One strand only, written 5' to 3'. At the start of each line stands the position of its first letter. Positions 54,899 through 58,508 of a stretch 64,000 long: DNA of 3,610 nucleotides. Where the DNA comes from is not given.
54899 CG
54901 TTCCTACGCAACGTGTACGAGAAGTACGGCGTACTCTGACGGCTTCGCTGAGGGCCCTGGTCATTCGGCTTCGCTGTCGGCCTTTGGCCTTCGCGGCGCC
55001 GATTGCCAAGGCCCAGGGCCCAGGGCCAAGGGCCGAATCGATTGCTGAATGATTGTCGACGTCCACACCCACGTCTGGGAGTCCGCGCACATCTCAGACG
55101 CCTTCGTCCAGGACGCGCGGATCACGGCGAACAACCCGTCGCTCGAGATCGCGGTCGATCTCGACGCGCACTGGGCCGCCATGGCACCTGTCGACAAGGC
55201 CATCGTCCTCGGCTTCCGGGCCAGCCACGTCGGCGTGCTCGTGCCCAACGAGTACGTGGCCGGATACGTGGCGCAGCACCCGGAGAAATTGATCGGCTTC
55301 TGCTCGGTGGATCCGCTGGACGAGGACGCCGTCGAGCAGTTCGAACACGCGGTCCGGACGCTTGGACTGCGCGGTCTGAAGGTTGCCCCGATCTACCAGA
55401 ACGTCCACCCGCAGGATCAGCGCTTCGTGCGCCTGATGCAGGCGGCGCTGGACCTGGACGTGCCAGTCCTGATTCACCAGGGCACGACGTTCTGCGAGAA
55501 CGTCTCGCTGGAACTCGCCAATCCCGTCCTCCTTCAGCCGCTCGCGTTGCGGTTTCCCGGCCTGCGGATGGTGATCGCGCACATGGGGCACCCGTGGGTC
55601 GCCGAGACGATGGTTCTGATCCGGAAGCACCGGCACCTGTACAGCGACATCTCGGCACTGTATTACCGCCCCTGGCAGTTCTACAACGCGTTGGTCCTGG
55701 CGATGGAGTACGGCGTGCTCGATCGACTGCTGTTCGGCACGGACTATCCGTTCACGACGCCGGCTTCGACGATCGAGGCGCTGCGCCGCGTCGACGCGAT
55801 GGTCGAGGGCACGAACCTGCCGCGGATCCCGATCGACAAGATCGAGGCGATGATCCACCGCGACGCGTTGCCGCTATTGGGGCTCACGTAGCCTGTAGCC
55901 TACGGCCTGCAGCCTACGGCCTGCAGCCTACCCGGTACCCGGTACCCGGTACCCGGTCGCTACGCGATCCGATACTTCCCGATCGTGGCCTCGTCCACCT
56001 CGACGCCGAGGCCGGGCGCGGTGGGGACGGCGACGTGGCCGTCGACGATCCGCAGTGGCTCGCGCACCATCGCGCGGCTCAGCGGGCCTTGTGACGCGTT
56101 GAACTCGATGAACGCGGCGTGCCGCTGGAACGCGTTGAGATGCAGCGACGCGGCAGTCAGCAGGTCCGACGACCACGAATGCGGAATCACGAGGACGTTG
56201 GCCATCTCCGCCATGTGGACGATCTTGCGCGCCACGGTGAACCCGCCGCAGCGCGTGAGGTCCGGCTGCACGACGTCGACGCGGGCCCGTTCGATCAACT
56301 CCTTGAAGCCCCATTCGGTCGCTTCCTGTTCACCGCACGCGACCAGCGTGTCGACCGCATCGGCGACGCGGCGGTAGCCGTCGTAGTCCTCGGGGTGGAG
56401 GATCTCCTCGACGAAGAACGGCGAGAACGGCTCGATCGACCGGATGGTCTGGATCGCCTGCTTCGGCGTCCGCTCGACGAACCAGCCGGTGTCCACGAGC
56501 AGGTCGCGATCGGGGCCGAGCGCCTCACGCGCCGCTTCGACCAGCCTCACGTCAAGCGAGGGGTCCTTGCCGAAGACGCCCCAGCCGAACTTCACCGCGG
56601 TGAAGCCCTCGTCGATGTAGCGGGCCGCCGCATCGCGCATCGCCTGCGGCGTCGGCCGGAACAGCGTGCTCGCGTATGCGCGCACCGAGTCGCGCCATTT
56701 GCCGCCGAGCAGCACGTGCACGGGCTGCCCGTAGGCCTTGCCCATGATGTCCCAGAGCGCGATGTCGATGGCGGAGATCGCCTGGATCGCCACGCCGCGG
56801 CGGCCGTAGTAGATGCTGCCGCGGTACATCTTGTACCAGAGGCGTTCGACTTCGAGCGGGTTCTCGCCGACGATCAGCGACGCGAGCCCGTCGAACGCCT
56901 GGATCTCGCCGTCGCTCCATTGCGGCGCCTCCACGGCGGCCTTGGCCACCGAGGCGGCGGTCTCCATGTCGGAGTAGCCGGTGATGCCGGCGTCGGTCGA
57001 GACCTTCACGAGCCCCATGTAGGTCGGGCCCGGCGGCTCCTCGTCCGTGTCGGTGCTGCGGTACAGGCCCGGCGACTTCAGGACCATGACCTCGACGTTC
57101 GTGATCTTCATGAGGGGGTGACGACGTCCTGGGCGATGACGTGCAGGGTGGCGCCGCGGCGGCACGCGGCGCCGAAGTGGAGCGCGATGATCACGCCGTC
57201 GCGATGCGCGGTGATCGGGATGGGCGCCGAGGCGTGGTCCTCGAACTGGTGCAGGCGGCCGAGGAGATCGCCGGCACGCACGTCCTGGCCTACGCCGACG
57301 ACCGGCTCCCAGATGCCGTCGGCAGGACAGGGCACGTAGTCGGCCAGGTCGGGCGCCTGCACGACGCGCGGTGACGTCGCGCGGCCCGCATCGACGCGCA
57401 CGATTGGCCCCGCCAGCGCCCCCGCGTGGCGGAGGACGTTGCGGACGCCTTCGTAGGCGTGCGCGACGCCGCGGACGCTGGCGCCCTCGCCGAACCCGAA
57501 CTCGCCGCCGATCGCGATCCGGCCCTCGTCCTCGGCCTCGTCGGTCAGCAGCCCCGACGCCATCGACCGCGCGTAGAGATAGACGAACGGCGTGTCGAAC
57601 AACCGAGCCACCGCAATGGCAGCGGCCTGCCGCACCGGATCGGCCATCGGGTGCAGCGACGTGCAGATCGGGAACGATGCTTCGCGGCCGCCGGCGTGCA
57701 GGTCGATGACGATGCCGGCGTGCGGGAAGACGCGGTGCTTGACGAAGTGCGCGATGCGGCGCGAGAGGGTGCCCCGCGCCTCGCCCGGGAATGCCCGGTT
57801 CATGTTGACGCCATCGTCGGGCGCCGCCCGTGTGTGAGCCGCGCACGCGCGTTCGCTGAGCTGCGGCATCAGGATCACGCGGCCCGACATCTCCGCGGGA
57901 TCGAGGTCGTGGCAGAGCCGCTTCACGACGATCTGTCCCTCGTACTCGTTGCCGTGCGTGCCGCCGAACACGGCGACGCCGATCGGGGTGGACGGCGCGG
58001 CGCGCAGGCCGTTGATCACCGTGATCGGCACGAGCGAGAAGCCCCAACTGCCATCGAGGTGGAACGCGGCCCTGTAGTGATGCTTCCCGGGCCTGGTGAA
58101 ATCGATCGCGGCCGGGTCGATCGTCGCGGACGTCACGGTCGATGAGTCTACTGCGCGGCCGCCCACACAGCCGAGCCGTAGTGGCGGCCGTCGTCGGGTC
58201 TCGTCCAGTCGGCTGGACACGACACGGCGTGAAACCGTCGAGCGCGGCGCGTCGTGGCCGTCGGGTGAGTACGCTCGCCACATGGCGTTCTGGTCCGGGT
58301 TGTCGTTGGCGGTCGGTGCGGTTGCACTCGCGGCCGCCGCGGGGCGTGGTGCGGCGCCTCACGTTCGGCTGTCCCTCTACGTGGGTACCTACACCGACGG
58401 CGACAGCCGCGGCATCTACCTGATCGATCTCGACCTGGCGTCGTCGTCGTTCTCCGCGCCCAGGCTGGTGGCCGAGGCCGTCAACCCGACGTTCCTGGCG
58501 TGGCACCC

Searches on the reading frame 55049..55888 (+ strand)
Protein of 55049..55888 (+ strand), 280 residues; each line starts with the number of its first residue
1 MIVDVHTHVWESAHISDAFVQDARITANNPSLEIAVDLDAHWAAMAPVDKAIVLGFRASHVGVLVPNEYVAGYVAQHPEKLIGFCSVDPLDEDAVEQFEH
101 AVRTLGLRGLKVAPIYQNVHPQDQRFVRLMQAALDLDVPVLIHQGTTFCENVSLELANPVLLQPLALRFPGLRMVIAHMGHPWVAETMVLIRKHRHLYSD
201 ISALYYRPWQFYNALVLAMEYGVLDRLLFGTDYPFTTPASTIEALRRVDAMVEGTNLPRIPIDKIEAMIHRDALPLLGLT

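Call 90: search_protein_families(library=pfam, proteins=[window:55049-55888:+], max_evalue=0.0001)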
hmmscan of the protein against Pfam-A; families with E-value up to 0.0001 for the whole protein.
window:55049-55888:+ (280 aa): 2 families
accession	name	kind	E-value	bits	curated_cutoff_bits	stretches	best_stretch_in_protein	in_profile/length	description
PF04909.20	Amidohydro_2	-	2.6e-33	116.4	26.4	1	3-250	1-264/289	Amidohydrolase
PF01026.27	TatD_DNase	-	1.3e-05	25.2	27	1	70-239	55-210/253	TatD related DNase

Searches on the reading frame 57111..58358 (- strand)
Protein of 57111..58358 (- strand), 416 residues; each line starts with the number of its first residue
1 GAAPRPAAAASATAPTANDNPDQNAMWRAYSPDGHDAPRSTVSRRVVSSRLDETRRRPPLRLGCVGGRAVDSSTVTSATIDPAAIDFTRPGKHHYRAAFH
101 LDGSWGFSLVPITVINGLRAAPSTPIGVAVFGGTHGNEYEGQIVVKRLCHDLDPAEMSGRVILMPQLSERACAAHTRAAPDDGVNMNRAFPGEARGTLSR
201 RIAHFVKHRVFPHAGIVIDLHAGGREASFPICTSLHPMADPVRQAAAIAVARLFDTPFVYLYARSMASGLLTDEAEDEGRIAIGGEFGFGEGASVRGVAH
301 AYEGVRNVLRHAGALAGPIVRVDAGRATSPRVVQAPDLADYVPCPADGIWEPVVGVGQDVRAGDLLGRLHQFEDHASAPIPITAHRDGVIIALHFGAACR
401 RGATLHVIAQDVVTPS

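Call 90: search_protein_families(library=pfam, proteins=[window:57111-58358:-], max_evalue=0.0001)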
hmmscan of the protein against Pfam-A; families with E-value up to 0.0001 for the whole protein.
window:57111-58358:- (416 aa): 1 family
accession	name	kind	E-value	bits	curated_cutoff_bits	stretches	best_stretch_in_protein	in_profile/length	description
PF24827.1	AstE_AspA_cat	-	2.2e-30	106.1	25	1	128-311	5-191/192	Succinylglutamate desuccinylase/Aspartoacylase catalytic domain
